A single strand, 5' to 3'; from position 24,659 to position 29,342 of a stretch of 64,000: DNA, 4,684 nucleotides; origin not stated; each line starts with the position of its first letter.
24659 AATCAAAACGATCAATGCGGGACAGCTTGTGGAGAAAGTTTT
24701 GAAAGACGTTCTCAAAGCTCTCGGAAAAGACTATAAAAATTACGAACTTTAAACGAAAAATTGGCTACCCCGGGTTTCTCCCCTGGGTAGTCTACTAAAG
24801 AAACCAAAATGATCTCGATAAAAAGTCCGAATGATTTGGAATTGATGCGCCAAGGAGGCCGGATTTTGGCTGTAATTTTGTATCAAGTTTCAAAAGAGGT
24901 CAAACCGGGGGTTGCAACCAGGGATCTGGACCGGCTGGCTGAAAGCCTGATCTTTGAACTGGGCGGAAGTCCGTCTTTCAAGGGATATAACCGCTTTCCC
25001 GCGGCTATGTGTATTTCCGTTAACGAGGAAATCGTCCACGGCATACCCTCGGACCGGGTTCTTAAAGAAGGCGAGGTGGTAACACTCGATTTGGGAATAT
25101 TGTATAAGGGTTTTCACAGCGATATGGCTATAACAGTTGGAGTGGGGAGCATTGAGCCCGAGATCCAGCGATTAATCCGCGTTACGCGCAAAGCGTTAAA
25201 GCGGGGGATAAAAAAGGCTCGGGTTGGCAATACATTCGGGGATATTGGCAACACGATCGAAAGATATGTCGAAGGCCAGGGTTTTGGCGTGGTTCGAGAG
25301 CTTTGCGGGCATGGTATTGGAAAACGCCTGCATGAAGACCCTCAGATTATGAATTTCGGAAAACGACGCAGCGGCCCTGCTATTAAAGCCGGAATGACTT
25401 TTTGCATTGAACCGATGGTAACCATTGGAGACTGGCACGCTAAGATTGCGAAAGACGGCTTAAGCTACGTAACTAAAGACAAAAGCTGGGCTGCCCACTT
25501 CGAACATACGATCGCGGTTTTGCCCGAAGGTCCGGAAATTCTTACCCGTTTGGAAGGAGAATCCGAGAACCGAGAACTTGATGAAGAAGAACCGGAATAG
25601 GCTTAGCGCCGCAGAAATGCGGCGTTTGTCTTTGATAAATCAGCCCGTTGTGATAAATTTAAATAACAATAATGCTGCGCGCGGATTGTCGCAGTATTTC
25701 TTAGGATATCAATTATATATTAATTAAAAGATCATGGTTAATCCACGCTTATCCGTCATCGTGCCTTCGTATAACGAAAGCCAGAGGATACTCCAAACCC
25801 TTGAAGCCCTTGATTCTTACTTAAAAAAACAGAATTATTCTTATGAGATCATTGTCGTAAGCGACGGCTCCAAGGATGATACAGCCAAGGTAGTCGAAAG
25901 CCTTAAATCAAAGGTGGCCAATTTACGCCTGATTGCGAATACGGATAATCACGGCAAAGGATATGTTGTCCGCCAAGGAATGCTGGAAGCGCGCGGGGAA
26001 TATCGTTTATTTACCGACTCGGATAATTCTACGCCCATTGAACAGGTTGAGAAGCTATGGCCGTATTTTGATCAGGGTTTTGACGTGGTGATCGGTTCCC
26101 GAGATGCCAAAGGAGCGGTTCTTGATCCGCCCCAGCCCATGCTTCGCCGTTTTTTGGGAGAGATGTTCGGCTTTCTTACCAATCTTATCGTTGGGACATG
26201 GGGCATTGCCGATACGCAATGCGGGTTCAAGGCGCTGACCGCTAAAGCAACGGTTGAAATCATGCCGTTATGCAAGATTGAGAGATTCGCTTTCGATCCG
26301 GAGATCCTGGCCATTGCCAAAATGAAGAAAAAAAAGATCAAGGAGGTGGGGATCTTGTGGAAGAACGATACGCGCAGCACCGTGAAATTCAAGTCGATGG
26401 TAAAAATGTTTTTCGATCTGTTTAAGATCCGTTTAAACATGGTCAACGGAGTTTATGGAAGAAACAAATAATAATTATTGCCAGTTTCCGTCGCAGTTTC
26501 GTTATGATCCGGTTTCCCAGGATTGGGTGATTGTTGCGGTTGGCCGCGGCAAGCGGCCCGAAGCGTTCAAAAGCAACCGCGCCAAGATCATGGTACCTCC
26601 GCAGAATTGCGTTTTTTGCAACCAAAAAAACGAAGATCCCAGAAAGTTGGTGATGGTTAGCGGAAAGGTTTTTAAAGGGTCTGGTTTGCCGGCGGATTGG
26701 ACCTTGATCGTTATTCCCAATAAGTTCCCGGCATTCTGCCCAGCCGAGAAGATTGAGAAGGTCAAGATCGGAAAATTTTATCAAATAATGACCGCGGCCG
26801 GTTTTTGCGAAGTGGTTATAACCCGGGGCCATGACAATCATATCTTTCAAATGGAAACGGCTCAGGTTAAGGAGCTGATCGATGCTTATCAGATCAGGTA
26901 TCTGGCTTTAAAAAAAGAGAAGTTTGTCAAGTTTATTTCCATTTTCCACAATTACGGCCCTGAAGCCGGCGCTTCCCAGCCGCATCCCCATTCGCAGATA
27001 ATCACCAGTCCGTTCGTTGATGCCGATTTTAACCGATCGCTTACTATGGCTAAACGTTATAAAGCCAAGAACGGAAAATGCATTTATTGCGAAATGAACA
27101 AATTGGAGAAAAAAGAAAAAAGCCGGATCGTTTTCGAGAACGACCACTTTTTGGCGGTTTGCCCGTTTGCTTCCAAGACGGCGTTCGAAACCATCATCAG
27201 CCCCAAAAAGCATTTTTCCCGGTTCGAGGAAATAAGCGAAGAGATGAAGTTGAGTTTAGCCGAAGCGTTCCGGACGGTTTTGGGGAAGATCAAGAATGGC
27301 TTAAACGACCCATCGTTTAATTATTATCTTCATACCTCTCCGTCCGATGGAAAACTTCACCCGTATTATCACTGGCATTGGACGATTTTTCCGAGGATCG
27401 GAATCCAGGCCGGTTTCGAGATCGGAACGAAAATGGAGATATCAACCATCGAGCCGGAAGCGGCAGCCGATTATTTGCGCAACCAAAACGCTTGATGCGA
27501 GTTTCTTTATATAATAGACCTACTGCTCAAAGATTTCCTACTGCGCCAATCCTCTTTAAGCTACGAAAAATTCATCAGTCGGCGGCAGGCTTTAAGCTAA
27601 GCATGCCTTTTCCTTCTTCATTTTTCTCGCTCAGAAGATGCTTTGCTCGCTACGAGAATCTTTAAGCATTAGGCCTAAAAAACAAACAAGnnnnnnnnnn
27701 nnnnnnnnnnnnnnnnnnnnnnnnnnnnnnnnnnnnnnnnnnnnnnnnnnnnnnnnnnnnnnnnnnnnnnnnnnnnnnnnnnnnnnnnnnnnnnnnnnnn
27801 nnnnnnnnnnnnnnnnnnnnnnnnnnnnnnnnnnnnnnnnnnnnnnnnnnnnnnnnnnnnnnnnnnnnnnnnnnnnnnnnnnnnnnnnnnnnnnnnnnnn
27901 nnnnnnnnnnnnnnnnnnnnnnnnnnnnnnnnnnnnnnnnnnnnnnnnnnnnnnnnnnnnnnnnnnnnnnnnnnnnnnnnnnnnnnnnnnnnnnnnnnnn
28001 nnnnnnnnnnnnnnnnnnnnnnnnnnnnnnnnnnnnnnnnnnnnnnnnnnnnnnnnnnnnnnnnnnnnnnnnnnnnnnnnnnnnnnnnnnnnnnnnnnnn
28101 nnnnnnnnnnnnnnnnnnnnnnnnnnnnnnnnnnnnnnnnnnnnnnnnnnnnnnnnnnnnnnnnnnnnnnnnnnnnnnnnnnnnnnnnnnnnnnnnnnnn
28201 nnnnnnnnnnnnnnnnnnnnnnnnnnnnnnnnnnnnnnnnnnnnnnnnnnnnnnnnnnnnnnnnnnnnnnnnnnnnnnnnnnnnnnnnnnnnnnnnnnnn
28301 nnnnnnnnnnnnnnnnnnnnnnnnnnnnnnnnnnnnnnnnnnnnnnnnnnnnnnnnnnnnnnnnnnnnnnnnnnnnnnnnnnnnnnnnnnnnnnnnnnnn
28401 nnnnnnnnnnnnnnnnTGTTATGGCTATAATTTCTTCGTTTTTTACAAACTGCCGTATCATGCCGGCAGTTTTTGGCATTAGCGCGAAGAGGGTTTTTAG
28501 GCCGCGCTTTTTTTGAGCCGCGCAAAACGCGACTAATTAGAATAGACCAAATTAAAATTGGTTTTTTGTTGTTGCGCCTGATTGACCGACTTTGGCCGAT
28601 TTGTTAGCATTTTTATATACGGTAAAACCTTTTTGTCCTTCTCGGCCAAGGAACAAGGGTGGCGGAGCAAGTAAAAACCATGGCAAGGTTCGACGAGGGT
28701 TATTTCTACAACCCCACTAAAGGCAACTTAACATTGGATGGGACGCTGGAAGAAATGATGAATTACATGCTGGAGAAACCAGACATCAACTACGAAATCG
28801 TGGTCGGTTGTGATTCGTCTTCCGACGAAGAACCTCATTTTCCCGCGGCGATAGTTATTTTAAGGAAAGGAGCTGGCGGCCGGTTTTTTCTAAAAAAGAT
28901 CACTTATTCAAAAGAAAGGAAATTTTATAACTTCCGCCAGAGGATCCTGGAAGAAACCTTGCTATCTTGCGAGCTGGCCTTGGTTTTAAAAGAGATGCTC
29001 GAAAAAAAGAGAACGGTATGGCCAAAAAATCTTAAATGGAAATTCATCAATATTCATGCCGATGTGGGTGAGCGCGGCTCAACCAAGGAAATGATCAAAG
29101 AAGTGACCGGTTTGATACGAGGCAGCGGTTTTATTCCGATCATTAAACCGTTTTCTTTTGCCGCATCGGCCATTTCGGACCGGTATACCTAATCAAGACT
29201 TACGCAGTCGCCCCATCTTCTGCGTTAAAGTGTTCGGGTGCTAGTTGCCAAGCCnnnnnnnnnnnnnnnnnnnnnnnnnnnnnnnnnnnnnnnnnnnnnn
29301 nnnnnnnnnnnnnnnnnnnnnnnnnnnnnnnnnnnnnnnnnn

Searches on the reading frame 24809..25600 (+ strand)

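Call 84: search_protein_families(library=pfam, proteins=[window:24809-25600:+], max_evalue=0.01)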
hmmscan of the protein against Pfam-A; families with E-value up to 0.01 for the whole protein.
window:24809-25600:+ (263 aa): 1 family
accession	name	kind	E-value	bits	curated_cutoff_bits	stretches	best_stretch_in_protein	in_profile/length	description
PF00557.29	Peptidase_M24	-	1.6e-50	172.2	23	1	11-237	1-206/208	Metallopeptidase family M24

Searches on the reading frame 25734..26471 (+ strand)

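Call 84: search_protein_families(library=pfam, proteins=[window:25734-26471:+], max_evalue=0.01)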
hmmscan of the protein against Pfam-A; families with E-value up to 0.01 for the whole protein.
window:25734-26471:+ (245 aa): 4 families
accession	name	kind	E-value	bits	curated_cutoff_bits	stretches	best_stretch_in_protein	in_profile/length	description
PF00535.33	Glycos_transf_2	-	1.3e-29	103.7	23.3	1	7-170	1-161/168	Glycosyl transferase family 2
PF13641.12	Glyco_tranf_2_3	-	7.4e-09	36.4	27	1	4-112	1-111/230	Glycosyltransferase like family 2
PF10111.15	Glyco_tranf_2_2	-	2.5e-06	27.6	27.3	1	7-107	1-101/276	Glycosyltransferase like family 2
PF13733.12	Glyco_transf_7N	-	0.0019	18.3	27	1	5-47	48-90/134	N-terminal region of glycosyl transferase group 7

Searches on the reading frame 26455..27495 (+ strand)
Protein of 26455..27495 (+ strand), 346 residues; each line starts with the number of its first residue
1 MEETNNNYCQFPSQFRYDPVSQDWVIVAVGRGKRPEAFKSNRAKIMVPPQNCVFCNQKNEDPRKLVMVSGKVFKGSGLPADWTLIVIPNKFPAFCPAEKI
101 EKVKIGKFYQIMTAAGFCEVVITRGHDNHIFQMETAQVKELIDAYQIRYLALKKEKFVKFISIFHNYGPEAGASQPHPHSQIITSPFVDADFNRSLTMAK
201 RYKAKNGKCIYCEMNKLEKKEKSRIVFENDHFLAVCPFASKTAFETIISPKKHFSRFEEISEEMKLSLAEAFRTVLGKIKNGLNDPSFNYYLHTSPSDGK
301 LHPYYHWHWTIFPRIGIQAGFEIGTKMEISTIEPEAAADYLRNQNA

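Call 84: search_protein_families(library=pfam, proteins=[window:26455-27495:+], max_evalue=0.01)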
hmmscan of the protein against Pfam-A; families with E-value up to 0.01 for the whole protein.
window:26455-27495:+ (346 aa): 8 families
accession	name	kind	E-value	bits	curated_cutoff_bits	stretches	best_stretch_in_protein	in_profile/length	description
PF01087.27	GalP_UDP_transf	-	1.7e-16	61.7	22.1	1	13-188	12-183/184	Galactose-1-phosphate uridyl transferase, N-terminal domain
PF02744.22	GalP_UDP_tr_C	-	3.1e-12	47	29.2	1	199-309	5-117/165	Galactose-1-phosphate uridyl transferase, C-terminal domain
PF16268.10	DUF4921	-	3e-10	40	28.5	1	153-340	216-392/425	Domain of unknown function (DUF4921)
PF01230.28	HIT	-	1.3e-06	29.4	21.5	1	220-308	3-91/98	HIT domain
PF11969.13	DcpS_C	-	5.2e-05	24.1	24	1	209-302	2-96/114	Scavenger mRNA decapping enzyme C-term binding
PF16285.10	DUF4931_N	-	0.00019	22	24.1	1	120-183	56-119/124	Domain of unknown function (DUF4931) N-terminal domain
PF19327.4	Ap4A_phos_N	-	0.00022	21.2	23.1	1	163-190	138-165/177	Ap4A phosphorylase N-terminal domain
PF18882.5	DUF5647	-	0.0028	17.9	27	1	181-225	32-76/79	Family of unknown function (DUF5647)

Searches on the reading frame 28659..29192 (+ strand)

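Call 84: search_protein_families(library=pfam, proteins=[window:28659-29192:+], max_evalue=0.01)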
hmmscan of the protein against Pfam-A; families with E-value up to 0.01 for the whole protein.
window:28659-29192:+ (177 aa): 1 family
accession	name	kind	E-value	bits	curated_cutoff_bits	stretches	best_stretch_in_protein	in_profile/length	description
PF04308.18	RNaseH_like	-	1.9e-38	132.1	25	1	30-177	3-144/145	Ribonuclease H-like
